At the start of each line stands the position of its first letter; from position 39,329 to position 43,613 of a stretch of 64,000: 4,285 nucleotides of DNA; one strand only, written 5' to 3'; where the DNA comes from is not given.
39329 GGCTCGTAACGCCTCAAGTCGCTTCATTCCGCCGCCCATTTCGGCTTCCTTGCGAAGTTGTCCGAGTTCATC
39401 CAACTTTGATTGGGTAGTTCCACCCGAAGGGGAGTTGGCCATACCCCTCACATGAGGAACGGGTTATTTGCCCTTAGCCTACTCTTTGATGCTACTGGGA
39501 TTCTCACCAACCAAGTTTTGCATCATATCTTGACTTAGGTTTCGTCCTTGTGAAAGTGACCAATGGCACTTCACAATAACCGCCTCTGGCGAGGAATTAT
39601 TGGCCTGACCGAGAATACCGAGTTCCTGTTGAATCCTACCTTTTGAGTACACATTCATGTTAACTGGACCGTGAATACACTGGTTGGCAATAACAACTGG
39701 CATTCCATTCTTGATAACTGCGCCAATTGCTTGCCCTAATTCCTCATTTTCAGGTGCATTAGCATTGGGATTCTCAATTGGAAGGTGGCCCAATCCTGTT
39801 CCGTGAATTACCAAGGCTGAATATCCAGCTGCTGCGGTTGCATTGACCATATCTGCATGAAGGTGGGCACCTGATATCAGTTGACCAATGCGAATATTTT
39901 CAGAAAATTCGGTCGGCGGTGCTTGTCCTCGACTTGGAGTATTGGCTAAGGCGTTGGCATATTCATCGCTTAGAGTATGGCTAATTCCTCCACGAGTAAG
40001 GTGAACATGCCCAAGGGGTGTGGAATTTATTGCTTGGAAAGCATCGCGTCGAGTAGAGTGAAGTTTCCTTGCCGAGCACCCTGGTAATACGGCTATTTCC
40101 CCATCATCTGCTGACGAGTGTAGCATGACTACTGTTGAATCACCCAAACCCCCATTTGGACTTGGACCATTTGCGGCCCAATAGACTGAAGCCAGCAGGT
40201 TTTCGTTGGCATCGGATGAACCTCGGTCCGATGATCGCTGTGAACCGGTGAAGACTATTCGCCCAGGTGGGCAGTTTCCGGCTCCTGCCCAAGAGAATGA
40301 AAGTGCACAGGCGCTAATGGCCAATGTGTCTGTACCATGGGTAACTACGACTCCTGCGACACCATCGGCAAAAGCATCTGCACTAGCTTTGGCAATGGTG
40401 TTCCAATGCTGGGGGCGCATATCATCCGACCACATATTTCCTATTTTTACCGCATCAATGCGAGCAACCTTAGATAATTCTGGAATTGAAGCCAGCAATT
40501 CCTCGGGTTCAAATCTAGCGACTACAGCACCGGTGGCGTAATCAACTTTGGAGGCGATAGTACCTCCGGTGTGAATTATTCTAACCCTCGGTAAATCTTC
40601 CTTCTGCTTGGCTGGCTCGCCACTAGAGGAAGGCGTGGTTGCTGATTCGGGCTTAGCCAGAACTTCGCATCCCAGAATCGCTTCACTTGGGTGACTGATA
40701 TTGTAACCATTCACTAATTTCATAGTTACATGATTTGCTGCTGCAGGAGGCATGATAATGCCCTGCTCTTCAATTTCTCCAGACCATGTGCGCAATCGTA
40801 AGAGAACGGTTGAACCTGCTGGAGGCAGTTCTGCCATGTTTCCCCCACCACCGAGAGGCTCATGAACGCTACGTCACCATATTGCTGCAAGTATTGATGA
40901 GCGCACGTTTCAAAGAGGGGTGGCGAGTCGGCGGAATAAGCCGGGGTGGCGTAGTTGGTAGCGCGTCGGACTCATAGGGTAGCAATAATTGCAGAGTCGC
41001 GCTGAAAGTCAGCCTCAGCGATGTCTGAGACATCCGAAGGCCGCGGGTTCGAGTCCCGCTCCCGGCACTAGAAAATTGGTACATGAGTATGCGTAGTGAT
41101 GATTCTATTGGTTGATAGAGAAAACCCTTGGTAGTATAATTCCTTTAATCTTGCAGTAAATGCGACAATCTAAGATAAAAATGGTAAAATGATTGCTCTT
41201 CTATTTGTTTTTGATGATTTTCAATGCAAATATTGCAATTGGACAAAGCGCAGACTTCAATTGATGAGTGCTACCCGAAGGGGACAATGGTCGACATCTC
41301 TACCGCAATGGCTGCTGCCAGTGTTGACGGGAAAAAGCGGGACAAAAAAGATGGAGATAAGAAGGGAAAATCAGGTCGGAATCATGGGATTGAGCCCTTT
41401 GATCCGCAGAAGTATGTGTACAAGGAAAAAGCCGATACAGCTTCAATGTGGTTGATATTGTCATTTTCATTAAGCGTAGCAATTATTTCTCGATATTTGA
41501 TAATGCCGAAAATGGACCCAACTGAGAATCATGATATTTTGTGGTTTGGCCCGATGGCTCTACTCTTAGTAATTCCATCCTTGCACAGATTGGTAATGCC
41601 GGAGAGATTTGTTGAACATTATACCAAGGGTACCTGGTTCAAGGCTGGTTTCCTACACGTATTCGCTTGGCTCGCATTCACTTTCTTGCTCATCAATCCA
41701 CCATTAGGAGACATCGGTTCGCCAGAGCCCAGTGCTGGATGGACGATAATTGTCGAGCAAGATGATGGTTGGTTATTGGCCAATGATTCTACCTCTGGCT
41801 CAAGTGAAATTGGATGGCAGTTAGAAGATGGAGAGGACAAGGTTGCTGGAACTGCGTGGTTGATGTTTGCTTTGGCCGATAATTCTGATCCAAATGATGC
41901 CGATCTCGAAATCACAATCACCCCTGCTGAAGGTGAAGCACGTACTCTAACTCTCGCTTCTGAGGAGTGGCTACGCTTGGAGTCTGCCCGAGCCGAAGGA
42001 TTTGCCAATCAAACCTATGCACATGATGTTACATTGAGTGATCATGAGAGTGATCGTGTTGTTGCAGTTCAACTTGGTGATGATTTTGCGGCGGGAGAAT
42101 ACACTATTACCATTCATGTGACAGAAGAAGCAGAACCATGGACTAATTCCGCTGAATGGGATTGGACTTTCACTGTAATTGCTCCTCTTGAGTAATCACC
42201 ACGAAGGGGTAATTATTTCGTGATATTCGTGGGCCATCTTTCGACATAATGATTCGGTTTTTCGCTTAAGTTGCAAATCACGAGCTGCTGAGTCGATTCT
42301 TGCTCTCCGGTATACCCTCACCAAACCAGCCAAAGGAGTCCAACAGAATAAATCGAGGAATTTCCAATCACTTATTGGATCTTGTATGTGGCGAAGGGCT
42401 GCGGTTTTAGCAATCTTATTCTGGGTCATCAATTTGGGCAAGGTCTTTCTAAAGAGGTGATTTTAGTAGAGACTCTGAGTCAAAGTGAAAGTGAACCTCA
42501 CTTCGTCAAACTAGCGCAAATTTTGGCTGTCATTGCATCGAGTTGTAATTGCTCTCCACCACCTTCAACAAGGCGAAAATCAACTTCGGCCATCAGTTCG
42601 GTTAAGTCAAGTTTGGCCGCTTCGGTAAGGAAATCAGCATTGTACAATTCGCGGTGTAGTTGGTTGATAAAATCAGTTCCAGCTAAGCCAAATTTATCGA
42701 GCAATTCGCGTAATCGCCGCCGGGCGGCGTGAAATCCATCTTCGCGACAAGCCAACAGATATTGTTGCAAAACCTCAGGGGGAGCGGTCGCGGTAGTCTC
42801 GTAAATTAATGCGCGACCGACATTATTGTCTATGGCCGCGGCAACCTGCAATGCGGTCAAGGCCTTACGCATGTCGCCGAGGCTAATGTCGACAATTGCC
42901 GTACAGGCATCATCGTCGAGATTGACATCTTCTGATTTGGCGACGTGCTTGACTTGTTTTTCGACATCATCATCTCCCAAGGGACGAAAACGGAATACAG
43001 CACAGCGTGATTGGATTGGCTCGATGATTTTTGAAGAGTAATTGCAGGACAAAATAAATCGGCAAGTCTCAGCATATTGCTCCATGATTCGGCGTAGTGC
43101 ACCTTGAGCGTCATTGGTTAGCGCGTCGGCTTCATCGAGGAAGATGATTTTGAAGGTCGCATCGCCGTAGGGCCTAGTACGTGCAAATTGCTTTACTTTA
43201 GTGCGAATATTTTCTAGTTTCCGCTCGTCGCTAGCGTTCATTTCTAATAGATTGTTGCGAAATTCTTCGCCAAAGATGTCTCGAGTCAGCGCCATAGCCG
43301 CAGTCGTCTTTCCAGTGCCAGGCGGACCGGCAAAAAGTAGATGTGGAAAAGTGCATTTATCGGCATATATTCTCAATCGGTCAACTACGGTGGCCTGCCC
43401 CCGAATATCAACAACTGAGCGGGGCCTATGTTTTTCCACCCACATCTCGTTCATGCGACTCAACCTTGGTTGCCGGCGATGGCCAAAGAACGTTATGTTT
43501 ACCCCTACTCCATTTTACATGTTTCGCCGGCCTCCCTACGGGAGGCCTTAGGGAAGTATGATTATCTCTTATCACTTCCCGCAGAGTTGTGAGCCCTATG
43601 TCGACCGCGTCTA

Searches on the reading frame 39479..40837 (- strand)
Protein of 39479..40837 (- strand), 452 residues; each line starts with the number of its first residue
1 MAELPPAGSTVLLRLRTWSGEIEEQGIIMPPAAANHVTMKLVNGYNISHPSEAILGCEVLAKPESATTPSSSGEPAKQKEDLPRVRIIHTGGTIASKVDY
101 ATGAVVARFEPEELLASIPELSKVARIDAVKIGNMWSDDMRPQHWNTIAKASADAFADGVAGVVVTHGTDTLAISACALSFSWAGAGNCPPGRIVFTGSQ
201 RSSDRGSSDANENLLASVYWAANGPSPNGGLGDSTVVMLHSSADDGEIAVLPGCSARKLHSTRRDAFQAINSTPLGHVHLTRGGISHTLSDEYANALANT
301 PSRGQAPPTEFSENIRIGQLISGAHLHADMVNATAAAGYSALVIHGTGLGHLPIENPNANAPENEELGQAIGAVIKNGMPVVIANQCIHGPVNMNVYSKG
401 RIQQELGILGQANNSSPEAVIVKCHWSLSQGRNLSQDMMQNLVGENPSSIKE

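Call 26: search_protein_families(library=pfam, proteins=[window:39479-40837:-], max_evalue=0.001)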
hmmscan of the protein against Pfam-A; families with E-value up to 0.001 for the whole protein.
window:39479-40837:- (452 aa): 3 families
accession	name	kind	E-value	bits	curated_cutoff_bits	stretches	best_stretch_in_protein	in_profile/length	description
PF00710.25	Asparaginase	-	4.2e-49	167.1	22.5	1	84-278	1-180/193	Asparaginase, N-terminal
PF17763.6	Asparaginase_C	-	2.2e-16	60.3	34.6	1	325-434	10-107/114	Glutaminase/Asparaginase C-terminal domain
PF18195.6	GatD_N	-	0.00024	20.9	25.7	1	21-47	13-42/54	GatD N-terminal domain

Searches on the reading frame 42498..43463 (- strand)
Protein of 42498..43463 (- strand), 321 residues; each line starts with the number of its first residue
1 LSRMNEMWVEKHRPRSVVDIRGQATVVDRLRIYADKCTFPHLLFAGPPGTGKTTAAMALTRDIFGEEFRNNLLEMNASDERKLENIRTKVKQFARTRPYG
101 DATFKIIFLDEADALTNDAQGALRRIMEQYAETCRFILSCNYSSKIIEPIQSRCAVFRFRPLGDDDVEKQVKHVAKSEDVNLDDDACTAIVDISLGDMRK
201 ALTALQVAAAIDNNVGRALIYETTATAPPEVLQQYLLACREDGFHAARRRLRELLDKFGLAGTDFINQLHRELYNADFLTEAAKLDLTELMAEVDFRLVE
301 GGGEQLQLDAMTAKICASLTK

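Call 26: search_protein_families(library=pfam, proteins=[window:42498-43463:-], max_evalue=0.001)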
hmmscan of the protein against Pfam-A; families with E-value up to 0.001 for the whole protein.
window:42498-43463:- (321 aa): 15 families
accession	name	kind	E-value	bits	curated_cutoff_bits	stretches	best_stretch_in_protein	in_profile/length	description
PF08542.16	Rep_fac_C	-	8.9e-19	68.1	23.6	1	228-314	2-88/88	Replication factor C C-terminal domain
PF00004.35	AAA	-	6.8e-16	59.3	21.2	1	42-160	1-129/131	ATPase family associated with various cellular activities (AAA)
PF13177.12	DNA_pol3_delta2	-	6e-13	49.5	27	1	80-162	80-160/161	DNA polymerase III, delta subunit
PF21960.2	RCF1-5-like_lid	-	2.8e-07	30.8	27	1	172-209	4-42/43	RCF1/5-like, AAA+ ATPase lid domain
PF13173.12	AAA_14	-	3e-06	27.7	27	1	42-145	5-102/129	AAA domain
PF05496.18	RuvB_N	-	3.9e-06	27.1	27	1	13-68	2-61/159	Holliday junction DNA helicase RuvB P-loop domain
PF16193.11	AAA_assoc_2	-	5.2e-06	27.1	34.3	1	177-214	2-39/81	AAA C-terminal domain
PF01078.27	Mg_chelatase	-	1.5e-05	24.9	20.3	1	19-80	4-62/207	Magnesium chelatase, subunit ChlI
PF25199.1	nSTAND_NTPase5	-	3.3e-05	24.2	34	1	40-142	42-134/145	Novel STAND NTPase 5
PF07728.20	AAA_5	-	5.2e-05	23.7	22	1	41-129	1-92/139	AAA domain (dynein-related subfamily)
PF13401.12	AAA_22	-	8.5e-05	23.3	27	0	42-93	8-57/130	AAA domain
PF03215.21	Rad17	-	0.00037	20.9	23.8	0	5-112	6-117/186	Rad17 P-loop domain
PF20720.3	nSTAND3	-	0.00051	20.2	27.2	0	41-93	19-68/155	Novel STAND NTPase 3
PF07724.20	AAA_2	-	0.00075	20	27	0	42-129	6-101/166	AAA domain (Cdc48 subfamily)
PF13479.12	AAA_24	-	0.00092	19.5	27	0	42-121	5-82/195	AAA domain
